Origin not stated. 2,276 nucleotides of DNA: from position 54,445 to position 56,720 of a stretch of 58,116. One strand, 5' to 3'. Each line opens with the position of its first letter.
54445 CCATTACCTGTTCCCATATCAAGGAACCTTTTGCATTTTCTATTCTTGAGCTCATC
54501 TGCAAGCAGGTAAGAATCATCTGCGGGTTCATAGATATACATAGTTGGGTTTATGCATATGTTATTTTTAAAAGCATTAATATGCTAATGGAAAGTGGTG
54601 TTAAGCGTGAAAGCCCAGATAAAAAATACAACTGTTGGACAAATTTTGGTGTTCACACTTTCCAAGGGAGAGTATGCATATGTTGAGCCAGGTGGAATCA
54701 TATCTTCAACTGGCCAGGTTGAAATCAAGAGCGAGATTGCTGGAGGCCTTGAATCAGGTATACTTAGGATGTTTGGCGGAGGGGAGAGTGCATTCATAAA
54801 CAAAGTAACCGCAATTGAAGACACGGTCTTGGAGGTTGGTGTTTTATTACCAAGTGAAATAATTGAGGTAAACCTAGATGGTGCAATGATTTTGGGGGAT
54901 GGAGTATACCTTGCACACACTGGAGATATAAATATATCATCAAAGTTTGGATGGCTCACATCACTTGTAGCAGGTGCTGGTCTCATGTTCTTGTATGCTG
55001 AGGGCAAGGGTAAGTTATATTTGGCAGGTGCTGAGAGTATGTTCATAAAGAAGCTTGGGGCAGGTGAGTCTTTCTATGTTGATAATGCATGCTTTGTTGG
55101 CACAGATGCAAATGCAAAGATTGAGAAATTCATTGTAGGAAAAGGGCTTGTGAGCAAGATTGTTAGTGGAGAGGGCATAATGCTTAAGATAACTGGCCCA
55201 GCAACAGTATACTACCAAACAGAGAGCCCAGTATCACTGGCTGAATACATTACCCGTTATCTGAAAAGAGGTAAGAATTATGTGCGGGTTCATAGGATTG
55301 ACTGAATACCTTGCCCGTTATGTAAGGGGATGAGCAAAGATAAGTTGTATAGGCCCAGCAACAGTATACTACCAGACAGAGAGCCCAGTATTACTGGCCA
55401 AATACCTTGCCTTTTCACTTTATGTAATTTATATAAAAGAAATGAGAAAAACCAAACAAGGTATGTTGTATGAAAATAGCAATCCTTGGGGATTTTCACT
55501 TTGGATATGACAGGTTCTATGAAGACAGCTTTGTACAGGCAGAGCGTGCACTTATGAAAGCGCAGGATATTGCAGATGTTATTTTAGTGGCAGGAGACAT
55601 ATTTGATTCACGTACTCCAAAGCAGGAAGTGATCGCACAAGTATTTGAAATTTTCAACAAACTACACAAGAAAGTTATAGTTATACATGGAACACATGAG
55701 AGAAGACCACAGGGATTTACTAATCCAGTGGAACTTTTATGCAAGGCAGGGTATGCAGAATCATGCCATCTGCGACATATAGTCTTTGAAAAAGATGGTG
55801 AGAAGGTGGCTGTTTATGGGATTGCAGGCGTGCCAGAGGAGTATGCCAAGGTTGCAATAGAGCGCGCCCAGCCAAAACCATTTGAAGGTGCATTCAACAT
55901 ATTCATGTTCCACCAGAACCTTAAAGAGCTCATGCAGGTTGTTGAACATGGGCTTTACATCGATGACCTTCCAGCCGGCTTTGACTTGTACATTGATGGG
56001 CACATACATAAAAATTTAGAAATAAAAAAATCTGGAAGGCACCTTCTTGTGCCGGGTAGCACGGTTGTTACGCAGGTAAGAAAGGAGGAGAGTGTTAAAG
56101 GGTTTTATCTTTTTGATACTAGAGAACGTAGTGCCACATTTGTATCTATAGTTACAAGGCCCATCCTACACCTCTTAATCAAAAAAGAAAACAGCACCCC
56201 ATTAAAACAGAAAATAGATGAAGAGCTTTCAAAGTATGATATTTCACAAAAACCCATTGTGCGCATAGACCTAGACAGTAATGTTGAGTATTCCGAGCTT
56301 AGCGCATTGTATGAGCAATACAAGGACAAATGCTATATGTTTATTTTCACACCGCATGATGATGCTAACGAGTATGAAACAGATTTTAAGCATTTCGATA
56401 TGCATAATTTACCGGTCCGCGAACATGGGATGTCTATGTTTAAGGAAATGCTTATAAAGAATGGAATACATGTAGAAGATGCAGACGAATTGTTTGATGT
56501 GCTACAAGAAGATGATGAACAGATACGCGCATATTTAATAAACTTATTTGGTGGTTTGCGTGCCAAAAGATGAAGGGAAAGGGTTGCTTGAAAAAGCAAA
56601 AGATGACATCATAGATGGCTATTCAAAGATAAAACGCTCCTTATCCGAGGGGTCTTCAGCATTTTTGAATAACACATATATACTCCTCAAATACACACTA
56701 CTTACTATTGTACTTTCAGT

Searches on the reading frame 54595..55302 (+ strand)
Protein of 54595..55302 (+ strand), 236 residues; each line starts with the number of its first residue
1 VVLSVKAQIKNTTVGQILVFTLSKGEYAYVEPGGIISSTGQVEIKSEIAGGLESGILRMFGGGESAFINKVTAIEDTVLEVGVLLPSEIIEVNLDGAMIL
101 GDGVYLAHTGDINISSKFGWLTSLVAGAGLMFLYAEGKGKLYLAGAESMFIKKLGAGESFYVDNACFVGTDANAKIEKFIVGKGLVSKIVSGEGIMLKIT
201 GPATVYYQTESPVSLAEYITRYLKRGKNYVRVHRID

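Call 71: search_protein_families(library=pfam, proteins=[window:54595-55302:+], max_evalue=0.00001)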
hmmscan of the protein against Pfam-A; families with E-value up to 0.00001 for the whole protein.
window:54595-55302:+ (236 aa): 1 family
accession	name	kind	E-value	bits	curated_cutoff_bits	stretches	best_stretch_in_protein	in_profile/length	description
PF01987.23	AIM24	-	6.8e-36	124.3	25.7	1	8-209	2-204/205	Mitochondrial biogenesis AIM24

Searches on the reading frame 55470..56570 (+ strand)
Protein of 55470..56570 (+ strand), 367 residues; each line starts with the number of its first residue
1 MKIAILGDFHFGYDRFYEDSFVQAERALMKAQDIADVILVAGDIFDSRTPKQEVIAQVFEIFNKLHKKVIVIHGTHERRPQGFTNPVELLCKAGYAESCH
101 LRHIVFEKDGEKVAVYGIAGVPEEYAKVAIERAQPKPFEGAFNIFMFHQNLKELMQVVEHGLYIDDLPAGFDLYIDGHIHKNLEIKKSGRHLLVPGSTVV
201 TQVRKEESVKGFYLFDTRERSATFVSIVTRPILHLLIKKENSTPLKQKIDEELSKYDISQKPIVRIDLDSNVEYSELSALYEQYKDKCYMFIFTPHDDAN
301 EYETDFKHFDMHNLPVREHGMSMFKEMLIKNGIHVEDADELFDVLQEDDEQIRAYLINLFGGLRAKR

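Call 27: find_encoding_contigs(protein=window:55470-56570:+, flank=3000, max_places=10)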
Protein window:55470-56570:+ (367 aa): no gene with exactly this product is on record in the collection.

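Call 71: search_protein_families(library=pfam, proteins=[window:55470-56570:+], max_evalue=0.00001)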
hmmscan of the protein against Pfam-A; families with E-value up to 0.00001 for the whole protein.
window:55470-56570:+ (367 aa): 2 families
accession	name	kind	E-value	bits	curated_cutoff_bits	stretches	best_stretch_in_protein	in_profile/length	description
PF12850.12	Metallophos_2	-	1.1e-10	42.2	27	1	1-217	1-151/154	Calcineurin-like phosphoesterase superfamily domain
PF00149.33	Metallophos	-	9.9e-09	36.3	21.5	1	1-180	1-189/191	Calcineurin-like phosphoesterase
